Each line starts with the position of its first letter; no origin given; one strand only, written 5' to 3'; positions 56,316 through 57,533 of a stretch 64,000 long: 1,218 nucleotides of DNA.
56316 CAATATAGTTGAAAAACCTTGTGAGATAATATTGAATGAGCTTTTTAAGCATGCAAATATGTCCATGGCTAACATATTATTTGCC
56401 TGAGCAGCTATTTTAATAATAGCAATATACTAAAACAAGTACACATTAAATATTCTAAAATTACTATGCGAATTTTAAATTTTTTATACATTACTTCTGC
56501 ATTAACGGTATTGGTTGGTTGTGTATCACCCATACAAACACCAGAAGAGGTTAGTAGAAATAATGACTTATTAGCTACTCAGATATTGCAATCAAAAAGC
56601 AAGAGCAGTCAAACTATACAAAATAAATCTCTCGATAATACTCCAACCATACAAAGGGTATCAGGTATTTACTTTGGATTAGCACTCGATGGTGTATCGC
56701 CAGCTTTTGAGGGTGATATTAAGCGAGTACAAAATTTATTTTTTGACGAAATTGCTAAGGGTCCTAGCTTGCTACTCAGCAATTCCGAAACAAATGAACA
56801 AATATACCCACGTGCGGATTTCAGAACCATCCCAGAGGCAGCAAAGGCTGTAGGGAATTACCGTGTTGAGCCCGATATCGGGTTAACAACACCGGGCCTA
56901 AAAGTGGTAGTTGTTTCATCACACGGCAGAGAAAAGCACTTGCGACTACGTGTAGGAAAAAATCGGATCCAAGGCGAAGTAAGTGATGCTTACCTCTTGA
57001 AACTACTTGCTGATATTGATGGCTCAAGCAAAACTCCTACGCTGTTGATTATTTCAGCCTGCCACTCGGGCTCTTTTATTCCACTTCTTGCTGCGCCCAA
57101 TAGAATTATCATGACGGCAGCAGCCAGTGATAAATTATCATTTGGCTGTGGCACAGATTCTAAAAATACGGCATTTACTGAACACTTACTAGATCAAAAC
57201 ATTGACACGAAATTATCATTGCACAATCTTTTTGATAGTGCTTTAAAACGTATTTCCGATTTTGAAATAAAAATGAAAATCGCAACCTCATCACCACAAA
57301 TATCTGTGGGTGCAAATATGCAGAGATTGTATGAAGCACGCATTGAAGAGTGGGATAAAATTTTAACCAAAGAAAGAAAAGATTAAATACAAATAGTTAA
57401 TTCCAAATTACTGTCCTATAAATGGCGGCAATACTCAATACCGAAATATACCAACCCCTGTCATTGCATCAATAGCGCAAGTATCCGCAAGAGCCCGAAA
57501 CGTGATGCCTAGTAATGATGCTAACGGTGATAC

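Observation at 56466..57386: Clan-CD (C13/legumain-like) cysteine-peptidase lipoprotein embedded in a bacteriocin locus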

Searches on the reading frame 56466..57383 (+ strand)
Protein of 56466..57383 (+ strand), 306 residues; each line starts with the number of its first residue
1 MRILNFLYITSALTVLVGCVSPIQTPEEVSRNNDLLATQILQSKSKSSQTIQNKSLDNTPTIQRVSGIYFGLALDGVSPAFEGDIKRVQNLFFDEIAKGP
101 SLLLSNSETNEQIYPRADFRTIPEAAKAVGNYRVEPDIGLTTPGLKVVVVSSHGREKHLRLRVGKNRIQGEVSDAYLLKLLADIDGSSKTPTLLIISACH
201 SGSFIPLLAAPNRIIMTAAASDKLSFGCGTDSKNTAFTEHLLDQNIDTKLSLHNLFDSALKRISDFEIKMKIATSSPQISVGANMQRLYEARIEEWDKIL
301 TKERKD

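Call 3: search_protein_families(library=pfam, proteins=[window:56466-57383:+], max_evalue=0.1)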
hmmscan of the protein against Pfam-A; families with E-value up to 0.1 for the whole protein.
window:56466-57383:+ (306 aa): 1 family
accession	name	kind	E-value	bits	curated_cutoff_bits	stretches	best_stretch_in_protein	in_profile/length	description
PF01650.23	Peptidase_C13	-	1.7e-09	38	22.8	1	148-267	113-238/258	Peptidase C13 family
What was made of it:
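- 56466..57386 (+): C13 (legumain-fold, clan CD) cysteine-peptidase lipoprotein, 306 aa. The signal peptide and lipobox are aa 1-19. A long tether helix spans aa 26-52. The caspase-like catalytic domain is aa ~65-305. PF01650 at 38 bits against a cut-off of 22.8: call 3.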

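Call 4: search_protein_families(library=ncbifam, proteins=[window:56466-57383:+], max_evalue=0.1)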
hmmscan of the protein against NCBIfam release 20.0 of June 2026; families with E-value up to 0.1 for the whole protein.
window:56466-57383:+ (306 aa): 2 families
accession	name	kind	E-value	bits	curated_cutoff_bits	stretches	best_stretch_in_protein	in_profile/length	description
NF047832.1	caspase_w_EACC1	subfamily_domain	0.015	14.8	140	1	152-243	79-182/211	caspase, EACC1-associated type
NF047678.1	LIC10486_fam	equivalog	0.016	14.3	500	0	166-195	31-58/363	LIC10486 family protein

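Call 5: find_homologous_proteins(query=window:56466-57383:+)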
Query window:56466-57383:+ (306 aa): 62 proteins with E <= 0.001 among 2765 candidates.
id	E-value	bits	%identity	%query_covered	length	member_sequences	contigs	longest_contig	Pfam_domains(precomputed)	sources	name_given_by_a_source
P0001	1.3e-194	663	100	100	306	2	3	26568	PF01650.24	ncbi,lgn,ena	-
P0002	6.4e-156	536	82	99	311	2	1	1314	PF01650.24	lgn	-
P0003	1.6e-98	348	58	99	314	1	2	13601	PF01650.24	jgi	jgi:hypothetical protein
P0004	5.6e-96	339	56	99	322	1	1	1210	PF01650.24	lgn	-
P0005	5.0e-94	333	55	99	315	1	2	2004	PF01650.24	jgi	jgi:hypothetical protein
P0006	2.7e-93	330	58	98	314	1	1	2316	PF01650.24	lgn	-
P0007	6.7e-87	309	53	94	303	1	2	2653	PF01650.24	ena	-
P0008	2.5e-57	212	41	97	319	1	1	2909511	PF01650.24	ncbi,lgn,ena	-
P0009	2.0e-56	210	40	94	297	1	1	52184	PF00656.28,PF01650.24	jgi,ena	-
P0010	9.0e-56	207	45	80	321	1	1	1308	PF01650.24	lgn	-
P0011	2.5e-55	206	40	94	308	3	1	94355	PF01650.24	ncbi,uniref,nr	ncbi:MAG: C13 family peptidase [Rhodoferax sp.]|uniref:C13 family peptidase n=1 Tax=Rhodoferax sp. T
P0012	5.3e-55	205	39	94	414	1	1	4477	PF01650.24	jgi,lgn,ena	-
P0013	5.4e-55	205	41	96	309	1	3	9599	PF00656.28,PF01650.24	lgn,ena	-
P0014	1.0e-54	204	42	93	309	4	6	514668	PF01650.24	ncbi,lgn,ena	-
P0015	2.9e-54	202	40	95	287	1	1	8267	PF01650.24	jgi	jgi:hypothetical protein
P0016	7.5e-53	198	41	90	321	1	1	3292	PF01650.24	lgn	-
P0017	7.6e-53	198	43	81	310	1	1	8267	PF01650.24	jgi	jgi:hypothetical protein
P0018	2.9e-52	196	38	98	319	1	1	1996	PF01650.24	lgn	-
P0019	3.8e-52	195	42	80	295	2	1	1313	PF00656.28,PF01650.24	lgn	-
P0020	3.5e-30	123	37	74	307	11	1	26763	PF01650.24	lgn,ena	-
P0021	4.1e-25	107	37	70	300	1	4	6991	PF01650.24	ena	-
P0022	1.1e-22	99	35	77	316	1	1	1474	PF00656.28,PF01650.24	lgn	-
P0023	3.4e-22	97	32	92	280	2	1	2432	PF01650.24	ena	-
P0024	1.1e-21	96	33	87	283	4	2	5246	PF01650.24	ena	-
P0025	4.2e-21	94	32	93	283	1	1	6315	PF01650.24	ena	-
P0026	1.9e-20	91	31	96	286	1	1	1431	PF00656.28,PF01650.24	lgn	-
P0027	2.1e-20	91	31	96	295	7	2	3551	PF00656.28,PF01650.24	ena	-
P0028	2.7e-20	91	31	96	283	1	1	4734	PF00656.28,PF01650.24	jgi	jgi:Peptidase C13 family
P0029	4.1e-20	90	41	51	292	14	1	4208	PF00656.28,PF01650.24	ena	-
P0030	5.5e-20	90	33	75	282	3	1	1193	PF01650.24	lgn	-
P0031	8.4e-20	89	31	97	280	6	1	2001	PF00656.28,PF01650.24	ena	-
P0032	1.1e-19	89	32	94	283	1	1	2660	PF01650.24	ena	-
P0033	1.6e-19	89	31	92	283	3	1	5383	PF01650.24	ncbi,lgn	-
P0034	2.6e-19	88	42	51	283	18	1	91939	PF00656.28,PF01650.24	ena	-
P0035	4.7e-19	87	31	92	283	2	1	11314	PF01650.24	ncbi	-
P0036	6.4e-19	86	33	77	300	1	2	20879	PF01650.24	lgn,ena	-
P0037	1.1e-17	82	33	70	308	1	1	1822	PF01650.24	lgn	-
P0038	1.1e-16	79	31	76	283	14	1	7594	PF01650.24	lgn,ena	-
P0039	1.3e-15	76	31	75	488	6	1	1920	PF01650.24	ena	-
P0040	1.2e-14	73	43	43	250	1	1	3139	PF01650.24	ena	-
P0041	8.4e-14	70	38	48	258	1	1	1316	PF00656.28,PF01650.24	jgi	-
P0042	9.0e-14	70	29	71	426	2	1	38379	PF01650.24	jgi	jgi:hypothetical protein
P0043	1.1e-13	69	36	43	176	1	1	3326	PF01650.24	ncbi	ncbi:MAG: C13 family peptidase, partial [Alphaproteobacteria bacterium]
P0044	2.1e-13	68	38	46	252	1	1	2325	PF01650.24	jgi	jgi:peptidase C13-like protein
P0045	2.9e-13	68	36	47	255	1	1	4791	PF00656.28,PF01650.24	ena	-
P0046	1.7e-12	65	37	47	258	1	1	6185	PF00656.28,PF01650.24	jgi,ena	-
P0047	7.1e-12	63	27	74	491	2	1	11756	PF02493.27,PF01650.24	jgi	jgi:hypothetical protein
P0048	1.0e-11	63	31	74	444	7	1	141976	PF01650.24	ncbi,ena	-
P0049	2.0e-11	62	31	73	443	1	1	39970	PF01650.24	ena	-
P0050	2.1e-11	62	36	47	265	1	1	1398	PF00656.28,PF01650.24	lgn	-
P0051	2.7e-11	61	32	73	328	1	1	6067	PF01650.24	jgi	jgi:peptidase C13-like protein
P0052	3.2e-11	61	34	47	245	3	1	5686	PF00656.28,PF01650.24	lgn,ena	-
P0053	7.2e-11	60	35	44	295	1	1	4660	PF01650.24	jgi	jgi:hypothetical protein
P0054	3.1e-10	58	35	45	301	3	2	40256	PF01650.24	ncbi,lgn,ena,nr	ncbi:MAG: hypothetical protein EXR12_14455 [Rhodospirillaceae bacterium]|nr:hypothetical protein [Rh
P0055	4.3e-10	58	30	64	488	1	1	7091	PF01650.24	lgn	-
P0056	7.9e-10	57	31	61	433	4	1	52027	PF01650.24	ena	-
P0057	2.1e-8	52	30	75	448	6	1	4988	PF01650.24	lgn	-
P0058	2.7e-8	52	30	75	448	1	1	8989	PF01650.24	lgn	-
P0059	5.3e-7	47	29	92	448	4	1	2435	PF01650.24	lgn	-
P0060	6.2e-7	47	40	28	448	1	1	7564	PF01650.24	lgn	-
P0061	1.6e-6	46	29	74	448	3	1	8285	PF01650.24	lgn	-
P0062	6.6e-6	44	30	67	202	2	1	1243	PF01650.24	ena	-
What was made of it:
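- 56466..57386 (+): Homologues: call 5.
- On Peptidase family C13 (Pfam PF01650), clan CD: All 62 homologues carry PF01650 (call 5).
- Checked: All 62 homologues found carry PF01650 (call 5).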

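Call 6: search_solved_structures(query=window:56466-57383:+, max_evalue=10, show_alignments=3)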
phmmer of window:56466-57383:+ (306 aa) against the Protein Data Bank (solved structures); distinct sequences matched with E-value up to 10: 1.
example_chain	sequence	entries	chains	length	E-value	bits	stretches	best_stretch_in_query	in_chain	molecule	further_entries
8e73_B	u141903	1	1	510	0.61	12.7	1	168-220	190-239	MPP-alpha (protomer 1)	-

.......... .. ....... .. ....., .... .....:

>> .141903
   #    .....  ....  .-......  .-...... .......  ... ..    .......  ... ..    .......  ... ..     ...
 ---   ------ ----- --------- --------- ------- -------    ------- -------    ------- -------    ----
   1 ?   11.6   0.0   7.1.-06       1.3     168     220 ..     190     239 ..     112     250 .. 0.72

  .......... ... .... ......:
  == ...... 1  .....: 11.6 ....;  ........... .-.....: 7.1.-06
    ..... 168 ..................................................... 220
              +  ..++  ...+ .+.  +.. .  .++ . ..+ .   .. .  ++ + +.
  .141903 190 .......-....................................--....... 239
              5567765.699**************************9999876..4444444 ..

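Call 8: find_related_loci(query=A1, collection=genome_contigs, flank=10000)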
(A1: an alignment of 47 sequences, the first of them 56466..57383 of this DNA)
Query A1 (306 aa) in genome_contigs; peptide patterns used: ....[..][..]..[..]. (x = any residue, [..] = any of these).
221 stretches matched a pattern; 217 encode a relative of the query (tblastn E <= 1e-3); the best 80 are kept; 80 distinct loci.
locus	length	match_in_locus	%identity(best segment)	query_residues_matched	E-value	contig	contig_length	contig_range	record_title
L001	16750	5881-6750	40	6-304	2e-65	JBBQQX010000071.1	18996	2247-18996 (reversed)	MAG: Burkholderiales bacterium isolate Co_metawrap_1618 Cmw_1618_k141_3136841_length_18996_cov_22.9040, whole genome sho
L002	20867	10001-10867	41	7-304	2e-65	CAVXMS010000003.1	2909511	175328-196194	MAG: uncultured beta proteobacterium isolate MFD02832.bin.1.25 genome assembly, contig: contig_4265, whole genome shotgu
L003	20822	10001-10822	40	18-304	2e-60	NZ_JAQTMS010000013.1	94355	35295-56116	MAG: Rhodoferax sp. isolate STA_46 NODE_468_length_94355_cov_4.832046_Sandtown_A, whole genome shotgun sequence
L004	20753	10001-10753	39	22-286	6e-52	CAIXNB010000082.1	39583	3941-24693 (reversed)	MAG: uncultured beta proteobacterium isolate I2_bin-134 genome assembly, contig: bin-134:082/231, whole genome shotgun s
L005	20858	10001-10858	33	1-296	1e-38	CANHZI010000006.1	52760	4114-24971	MAG: Oxalobacteraceae bacterium isolate RE-4nov15-228 genome assembly, contig: RE-4nov15-C548, whole genome shotgun sequ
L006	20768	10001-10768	33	22-296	5e-35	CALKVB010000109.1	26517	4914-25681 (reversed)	MAG TPA_asm: uncultured Oxalobacteraceae bacterium isolate SRR6231193_bin.3_CONCOCT_v1.1_MAG genome assembly, contig: ER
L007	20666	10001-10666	37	68-296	1e-34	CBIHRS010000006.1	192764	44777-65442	MAG TPA_asm: uncultured bacterium isolate SRR18156198_binner12_Refined_28 genome assembly, contig: ERZ27336860.14, whole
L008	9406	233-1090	32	1-296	7e-32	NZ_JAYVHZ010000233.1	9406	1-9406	MAG: Undibacterium sp. isolate GL50_Down_concoct_149 GL50_Down_concoct_149_232, whole genome shotgun sequence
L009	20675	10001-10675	35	69-300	5e-30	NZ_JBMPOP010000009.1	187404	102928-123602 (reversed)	Undibacterium sp. Di24W NODE_9_length_187404_cov_75.050118_9, whole genome shotgun sequence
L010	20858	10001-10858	31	1-296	2e-29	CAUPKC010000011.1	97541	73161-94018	MAG: uncultured Undibacterium sp. isolate m11-metabat.2 genome assembly, contig: m11-c105, whole genome shotgun sequence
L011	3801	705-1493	31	12-296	2e-27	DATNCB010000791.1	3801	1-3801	MAG TPA_asm: Ramlibacter sp. isolate SMAG_U11203 k141_548649, whole genome shotgun sequence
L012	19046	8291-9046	32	25-298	3e-26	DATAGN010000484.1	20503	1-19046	MAG TPA_asm: Ramlibacter sp. isolate SMAG_U6830 k141_15059, whole genome shotgun sequence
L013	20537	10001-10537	34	102-291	9e-26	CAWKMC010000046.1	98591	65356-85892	MAG: uncultured Alphaproteobacteria bacterium isolate MFD07386.bin.2.6 genome assembly, contig: contig_63141, whole geno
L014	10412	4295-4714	39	148-291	1e-25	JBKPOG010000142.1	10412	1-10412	MAG: Pseudomonadota bacterium isolate GS_HAYS_MAG_00020 GS_HAYS_000003487966, whole genome shotgun sequence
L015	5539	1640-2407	31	12-296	5e-25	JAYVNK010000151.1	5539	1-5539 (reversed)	MAG: Comamonadaceae bacterium isolate GL65_DN_metabat_140_sub GL65_DN_metabat_140_sub_150, whole genome shotgun sequence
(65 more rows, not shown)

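Call 9: find_encoding_contigs(protein=P0001, flank=10000, max_places=6)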
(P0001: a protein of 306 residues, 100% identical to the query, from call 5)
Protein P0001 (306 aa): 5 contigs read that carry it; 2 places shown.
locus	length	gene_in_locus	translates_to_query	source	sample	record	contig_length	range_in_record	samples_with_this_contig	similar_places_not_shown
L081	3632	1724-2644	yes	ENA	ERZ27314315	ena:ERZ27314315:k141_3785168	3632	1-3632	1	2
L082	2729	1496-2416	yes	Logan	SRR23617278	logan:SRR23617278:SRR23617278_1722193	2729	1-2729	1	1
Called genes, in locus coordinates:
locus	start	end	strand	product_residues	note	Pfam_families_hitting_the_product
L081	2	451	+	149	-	?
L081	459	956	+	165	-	-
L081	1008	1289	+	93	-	-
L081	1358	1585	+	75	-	-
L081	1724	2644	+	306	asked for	PF01650:Peptidase_C13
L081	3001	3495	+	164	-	-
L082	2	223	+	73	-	?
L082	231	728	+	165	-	-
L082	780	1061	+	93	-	-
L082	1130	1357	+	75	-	-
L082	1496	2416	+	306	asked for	PF01650:Peptidase_C13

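Call 10: find_encoding_contigs(protein=P0003, flank=10000, max_places=6)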
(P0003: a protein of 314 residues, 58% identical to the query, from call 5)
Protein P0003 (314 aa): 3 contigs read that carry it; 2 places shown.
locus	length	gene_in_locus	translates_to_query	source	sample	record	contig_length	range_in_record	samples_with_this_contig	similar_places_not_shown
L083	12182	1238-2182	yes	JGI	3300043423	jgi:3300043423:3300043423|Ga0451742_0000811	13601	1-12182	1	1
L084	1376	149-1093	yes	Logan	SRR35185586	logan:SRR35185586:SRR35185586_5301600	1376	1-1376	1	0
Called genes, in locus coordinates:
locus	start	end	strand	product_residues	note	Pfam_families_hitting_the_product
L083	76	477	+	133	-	-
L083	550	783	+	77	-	-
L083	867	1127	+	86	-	-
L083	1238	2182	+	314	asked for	PF01650:Peptidase_C13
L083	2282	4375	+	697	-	PF03412:Peptidase_C39, PF00664:ABC_membrane, PF00005:ABC_tran, PF02463:SMC_N (faint)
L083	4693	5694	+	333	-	PF02899:Phage_int_SAM_1, PF00589:Phage_integrase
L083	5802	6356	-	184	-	-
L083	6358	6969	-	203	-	-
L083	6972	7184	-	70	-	-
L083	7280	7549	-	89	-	-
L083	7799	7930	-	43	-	-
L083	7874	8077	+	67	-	-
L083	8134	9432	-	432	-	PF01051:Rep3_N (weak), PF21205:Rep3_C (weak)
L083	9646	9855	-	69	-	-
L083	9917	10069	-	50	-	-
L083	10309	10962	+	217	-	PF01656:CbiA, PF09140:MipZ (faint), PF10609:ParA (weak), PF13614:AAA_31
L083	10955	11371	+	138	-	-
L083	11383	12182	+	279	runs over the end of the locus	-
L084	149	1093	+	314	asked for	PF01650:Peptidase_C13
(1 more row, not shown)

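Call 19: find_encoding_contigs(protein=P0011, flank=10000, max_places=2)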
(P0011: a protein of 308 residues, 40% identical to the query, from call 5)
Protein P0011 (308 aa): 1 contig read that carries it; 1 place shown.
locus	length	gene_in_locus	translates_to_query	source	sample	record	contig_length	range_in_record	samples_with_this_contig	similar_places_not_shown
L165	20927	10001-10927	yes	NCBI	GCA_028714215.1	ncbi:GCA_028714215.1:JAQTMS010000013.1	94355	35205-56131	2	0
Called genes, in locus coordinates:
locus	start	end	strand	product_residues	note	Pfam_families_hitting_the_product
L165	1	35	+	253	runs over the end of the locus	-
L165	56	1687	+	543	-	-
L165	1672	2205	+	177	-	PF02794:HlyC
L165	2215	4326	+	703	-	PF03412:Peptidase_C39, PF00664:ABC_membrane, PF02463:SMC_N (faint), PF00005:ABC_tran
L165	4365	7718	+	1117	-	-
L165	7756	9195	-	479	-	PF00144:Beta-lactamase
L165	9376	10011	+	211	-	-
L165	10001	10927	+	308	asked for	PF01650:Peptidase_C13 (weak)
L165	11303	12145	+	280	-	PF01650:Peptidase_C13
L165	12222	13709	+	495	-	PF10423:AMNp_N, PF01048:PNP_UDP_1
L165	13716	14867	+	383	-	PF00990:GGDEF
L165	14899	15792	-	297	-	PF03446:NAD_binding_2, PF03807:F420_oxidored (weak), PF14833:NAD_binding_11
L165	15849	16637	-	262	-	PF03328:HpcH_HpaI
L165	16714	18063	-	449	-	PF13378:MR_MLE_C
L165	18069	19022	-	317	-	PF03401:TctC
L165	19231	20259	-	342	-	PF00356:LacI, PF00532:Peripla_BP_1, PF13407:Peripla_BP_4, PF13377:Peripla_BP_3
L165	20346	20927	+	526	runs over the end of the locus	PF08666:SAF (faint), PF04295:GD_AH_second, PF20629:GD_AH_C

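Call 20: find_encoding_contigs(protein=P0009, flank=10000, max_places=2)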
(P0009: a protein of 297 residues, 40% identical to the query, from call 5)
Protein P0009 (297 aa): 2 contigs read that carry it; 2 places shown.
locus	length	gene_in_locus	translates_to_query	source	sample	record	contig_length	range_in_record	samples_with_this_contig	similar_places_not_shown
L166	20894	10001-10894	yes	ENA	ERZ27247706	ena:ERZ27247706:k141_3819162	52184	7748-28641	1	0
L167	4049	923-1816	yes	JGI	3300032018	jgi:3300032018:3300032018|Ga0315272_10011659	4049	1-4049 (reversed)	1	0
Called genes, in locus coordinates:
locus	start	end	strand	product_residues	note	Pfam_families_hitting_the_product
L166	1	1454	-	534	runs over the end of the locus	PF02696:SelO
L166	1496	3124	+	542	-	PF00501:AMP-binding, PF13193:AMP-binding_C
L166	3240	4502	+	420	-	PF13458:Peripla_BP_6, PF13433:Peripla_BP_5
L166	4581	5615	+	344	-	PF02653:BPD_transp_2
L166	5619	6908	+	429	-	PF02653:BPD_transp_2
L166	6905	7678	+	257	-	PF00005:ABC_tran, PF12399:BCA_ABC_TP_C (weak)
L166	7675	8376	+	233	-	PF00005:ABC_tran, PF13304:AAA_21 (faint)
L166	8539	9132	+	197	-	-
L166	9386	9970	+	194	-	-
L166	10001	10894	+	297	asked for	PF00656:Peptidase_C14, PF01650:Peptidase_C13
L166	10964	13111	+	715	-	PF03412:Peptidase_C39, PF00664:ABC_membrane, PF02463:SMC_N (faint), PF00005:ABC_tran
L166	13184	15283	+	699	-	PF00378:ECH_1, PF16113:ECH_2, PF02737:3HCDH_N, PF00725:3HCDH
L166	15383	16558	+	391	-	PF00108:Thiolase_N, PF02803:Thiolase_C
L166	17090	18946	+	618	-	PF02771:Acyl-CoA_dh_N (faint), PF02770:Acyl-CoA_dh_M (weak), PF00441:Acyl-CoA_dh_1, PF12806:Acyl-CoA_dh_C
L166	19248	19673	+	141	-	-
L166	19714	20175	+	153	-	PF08269:dCache_2, PF17200:sCache_2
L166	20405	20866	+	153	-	PF17200:sCache_2, PF08269:dCache_2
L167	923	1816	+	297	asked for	PF00656:Peptidase_C14, PF01650:Peptidase_C13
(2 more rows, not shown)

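Call 21: find_encoding_contigs(protein=P0014, flank=10000, max_places=3)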
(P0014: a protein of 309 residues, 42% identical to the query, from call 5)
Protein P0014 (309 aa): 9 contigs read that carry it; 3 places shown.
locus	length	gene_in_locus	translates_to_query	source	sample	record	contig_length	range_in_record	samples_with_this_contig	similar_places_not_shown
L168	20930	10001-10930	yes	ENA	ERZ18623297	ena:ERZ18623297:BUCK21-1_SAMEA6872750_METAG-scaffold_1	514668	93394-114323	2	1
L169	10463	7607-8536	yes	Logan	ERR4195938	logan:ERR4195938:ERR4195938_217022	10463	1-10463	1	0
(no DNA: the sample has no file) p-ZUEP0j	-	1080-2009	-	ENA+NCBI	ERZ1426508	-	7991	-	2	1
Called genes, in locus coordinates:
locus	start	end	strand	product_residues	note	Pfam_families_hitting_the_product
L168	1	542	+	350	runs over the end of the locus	PF00294:PfkB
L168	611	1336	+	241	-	-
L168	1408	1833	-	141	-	PF02472:ExbD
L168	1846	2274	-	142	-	PF02472:ExbD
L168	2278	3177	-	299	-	PF01618:MotA_ExbB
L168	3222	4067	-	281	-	-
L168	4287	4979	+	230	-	PF05995:CDO_I (weak)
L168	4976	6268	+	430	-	PF00581:Rhodanese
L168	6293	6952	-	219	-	PF00072:Response_reg, PF00196:GerE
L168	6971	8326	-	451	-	PF08269:dCache_2, PF17200:sCache_2, PF17201:Cache_3-Cache_2, PF07730:HisKA_3, PF13581:HATPase_c_2 (faint), PF02518:HATPase_c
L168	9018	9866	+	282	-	PF03781:FGE-sulfatase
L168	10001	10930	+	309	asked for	PF01650:Peptidase_C13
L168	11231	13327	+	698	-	PF02554:CstA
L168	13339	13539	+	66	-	PF04328:Sel_put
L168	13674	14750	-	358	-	PF12849:PBP_like_2, PF01547:SBP_bac_1 (weak)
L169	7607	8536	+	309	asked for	PF01650:Peptidase_C13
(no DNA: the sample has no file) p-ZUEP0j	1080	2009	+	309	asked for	PF01650:Peptidase_C13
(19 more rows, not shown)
